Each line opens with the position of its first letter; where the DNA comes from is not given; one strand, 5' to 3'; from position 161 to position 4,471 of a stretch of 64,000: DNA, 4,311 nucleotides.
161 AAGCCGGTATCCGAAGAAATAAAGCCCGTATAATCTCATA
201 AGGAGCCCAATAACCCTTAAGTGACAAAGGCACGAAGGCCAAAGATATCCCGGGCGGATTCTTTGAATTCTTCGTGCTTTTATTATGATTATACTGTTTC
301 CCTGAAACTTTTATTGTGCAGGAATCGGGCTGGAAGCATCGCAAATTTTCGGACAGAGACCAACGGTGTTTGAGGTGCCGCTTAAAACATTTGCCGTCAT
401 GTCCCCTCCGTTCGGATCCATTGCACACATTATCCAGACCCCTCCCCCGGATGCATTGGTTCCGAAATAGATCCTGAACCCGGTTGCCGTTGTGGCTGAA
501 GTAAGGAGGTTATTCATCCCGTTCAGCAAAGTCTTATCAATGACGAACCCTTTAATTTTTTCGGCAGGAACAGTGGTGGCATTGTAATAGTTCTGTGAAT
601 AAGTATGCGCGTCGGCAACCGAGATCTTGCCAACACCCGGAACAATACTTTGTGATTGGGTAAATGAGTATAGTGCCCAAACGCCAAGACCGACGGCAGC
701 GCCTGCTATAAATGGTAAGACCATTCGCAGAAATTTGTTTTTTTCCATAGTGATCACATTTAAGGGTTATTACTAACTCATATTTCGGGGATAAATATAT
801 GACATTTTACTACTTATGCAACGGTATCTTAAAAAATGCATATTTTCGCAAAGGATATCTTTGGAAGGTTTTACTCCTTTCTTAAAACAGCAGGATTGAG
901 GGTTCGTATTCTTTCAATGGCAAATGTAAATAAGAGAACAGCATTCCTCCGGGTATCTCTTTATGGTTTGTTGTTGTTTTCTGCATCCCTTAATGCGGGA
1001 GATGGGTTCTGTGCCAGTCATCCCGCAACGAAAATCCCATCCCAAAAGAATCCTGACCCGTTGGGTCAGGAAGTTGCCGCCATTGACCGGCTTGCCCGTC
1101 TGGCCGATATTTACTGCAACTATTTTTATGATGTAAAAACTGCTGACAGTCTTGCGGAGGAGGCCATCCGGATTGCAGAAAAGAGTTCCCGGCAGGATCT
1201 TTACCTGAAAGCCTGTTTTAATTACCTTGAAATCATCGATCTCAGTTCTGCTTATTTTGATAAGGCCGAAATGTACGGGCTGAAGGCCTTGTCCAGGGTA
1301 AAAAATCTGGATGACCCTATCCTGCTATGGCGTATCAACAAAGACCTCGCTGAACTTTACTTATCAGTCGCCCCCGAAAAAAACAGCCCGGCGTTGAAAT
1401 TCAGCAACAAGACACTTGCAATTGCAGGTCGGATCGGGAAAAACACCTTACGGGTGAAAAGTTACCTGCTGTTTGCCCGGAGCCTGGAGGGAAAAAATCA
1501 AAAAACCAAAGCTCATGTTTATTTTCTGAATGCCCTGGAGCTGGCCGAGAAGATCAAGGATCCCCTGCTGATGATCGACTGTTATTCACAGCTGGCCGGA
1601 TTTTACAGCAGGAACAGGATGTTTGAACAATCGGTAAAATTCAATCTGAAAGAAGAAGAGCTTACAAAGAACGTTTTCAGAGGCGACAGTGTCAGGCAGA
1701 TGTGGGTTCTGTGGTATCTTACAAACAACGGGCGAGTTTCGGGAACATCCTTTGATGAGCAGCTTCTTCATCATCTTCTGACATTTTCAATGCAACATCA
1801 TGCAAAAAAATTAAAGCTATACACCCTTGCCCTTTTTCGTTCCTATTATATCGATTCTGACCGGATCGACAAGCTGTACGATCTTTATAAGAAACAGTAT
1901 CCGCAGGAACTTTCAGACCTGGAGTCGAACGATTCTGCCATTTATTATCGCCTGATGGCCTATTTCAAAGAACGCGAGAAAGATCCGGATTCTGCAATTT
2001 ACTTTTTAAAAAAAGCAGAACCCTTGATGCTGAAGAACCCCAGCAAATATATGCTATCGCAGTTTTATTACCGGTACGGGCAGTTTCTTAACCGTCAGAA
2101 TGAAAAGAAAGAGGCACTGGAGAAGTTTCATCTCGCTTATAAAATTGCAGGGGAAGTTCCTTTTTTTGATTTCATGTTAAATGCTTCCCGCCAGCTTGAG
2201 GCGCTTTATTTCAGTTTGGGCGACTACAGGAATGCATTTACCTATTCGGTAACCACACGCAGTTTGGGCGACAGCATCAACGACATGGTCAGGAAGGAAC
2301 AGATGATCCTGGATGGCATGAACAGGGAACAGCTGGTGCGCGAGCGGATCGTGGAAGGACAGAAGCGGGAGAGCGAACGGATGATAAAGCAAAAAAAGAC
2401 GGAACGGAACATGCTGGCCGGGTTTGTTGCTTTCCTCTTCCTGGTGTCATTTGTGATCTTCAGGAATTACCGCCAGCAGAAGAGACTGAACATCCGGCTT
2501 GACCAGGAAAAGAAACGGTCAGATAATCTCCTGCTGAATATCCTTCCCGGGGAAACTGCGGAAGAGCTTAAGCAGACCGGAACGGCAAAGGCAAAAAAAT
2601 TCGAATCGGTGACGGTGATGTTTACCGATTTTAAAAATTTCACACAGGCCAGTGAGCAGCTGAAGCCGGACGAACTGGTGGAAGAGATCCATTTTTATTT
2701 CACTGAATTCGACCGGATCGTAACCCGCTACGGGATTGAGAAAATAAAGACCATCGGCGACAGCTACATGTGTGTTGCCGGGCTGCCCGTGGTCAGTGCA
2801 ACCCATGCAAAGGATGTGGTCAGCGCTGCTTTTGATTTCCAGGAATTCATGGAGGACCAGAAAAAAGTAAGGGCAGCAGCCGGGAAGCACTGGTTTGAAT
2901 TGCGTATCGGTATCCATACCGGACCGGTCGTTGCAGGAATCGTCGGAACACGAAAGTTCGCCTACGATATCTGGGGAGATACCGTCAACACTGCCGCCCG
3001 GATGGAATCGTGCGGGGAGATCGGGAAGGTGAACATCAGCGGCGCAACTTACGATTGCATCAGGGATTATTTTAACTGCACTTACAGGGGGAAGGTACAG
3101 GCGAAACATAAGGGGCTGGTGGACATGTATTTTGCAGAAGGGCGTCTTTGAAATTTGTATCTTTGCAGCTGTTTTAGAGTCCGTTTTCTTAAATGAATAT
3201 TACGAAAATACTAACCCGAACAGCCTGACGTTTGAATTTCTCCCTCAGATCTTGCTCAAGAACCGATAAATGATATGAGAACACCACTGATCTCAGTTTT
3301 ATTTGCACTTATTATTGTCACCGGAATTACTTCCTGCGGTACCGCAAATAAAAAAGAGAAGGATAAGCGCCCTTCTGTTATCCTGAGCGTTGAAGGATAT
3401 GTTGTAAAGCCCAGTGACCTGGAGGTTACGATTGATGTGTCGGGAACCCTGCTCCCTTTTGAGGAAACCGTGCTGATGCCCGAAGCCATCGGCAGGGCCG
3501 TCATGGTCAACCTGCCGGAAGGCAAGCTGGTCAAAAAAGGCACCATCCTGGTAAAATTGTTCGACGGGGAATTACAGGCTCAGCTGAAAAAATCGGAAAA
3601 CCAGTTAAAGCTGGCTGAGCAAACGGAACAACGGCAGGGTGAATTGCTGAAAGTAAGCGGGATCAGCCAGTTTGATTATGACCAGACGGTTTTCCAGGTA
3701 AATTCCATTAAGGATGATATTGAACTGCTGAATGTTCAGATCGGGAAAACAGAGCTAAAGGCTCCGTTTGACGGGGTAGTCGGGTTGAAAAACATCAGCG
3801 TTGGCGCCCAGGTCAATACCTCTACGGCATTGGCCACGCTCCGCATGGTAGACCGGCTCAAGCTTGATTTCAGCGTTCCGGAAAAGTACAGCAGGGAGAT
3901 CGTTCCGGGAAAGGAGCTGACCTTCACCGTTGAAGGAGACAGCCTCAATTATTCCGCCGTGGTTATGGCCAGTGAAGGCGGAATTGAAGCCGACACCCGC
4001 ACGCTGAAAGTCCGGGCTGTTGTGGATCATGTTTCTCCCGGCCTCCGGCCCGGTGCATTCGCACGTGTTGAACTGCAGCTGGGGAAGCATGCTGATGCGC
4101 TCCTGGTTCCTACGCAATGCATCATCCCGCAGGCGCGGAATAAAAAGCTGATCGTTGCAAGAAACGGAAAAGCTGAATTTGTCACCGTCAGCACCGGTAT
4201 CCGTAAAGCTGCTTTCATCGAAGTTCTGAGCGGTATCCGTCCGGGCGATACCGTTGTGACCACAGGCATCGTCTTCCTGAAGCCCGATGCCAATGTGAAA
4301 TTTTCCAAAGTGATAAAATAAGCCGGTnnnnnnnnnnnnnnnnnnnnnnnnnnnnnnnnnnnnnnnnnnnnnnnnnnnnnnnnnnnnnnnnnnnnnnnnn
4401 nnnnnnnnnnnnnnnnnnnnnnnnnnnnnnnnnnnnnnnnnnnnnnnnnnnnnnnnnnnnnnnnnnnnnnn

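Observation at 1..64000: Intergenic DNA is assembled from a small set of 7-9 nt period repeat families used in a recurring order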

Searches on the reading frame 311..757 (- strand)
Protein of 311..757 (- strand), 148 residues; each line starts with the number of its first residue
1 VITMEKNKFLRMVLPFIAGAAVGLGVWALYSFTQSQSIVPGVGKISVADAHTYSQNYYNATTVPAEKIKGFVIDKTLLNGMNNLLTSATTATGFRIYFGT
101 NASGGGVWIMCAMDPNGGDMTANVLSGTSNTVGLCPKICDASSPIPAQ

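Call 49: search_protein_families(library=ncbifam, proteins=[window:311-757:-], max_evalue=0.01)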
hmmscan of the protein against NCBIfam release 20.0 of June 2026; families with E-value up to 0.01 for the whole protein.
window:311-757:- (148 aa): 0 families

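Call 94: search_protein_families(library=pfam, proteins=[window:311-757:-], max_evalue=0.00001)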
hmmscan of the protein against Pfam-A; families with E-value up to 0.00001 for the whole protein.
window:311-757:- (148 aa): 0 families

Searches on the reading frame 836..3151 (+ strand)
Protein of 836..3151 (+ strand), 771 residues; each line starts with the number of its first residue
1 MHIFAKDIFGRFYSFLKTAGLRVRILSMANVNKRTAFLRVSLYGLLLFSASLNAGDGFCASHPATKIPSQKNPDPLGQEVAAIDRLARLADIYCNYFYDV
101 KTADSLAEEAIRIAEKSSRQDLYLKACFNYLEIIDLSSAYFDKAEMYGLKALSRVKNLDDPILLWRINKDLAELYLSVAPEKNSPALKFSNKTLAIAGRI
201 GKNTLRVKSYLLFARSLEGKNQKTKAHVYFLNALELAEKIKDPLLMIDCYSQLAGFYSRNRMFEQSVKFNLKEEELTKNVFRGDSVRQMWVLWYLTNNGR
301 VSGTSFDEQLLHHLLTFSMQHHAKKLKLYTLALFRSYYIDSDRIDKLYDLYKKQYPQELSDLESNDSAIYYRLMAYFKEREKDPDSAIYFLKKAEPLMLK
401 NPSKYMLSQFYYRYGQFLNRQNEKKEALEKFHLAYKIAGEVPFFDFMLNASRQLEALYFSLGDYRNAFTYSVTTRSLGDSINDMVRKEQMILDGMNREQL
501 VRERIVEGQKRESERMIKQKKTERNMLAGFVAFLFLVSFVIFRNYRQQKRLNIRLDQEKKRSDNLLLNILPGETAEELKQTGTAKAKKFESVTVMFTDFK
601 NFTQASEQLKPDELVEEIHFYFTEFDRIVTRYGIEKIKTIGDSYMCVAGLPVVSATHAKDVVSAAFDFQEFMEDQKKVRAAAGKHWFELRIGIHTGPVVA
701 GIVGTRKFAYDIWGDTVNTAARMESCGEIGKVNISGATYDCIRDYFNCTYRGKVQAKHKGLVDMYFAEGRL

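Call 93: search_protein_families(library=pfam, proteins=[window:836-3151:+], max_evalue=0.00001)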
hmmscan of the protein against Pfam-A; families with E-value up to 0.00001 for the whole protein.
window:836-3151:+ (771 aa): 2 families
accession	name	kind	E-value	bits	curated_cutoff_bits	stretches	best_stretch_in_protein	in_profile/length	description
PF00211.25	Guanylate_cyc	-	2e-53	181.2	21.9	1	585-768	2-182/183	Adenylate and Guanylate cyclase catalytic domain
PF13424.12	TPR_12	-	4.7e-07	30.3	30.1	0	186-239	22-77/77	Tetratricopeptide repeat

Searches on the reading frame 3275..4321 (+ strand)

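Call 93: search_protein_families(library=pfam, proteins=[window:3275-4321:+], max_evalue=0.00001)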
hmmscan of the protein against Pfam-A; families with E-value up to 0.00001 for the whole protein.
window:3275-4321:+ (348 aa): 2 families
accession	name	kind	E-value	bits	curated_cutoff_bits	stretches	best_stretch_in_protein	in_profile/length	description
PF16576.10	HlyD_D23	-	9.1e-14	51.7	30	1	82-263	38-214/214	Barrel-sandwich domain of CusB or HlyD membrane-fusion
PF13437.12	HlyD_3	-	3.5e-12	47.4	22.2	1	161-260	2-106/106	HlyD family secretion protein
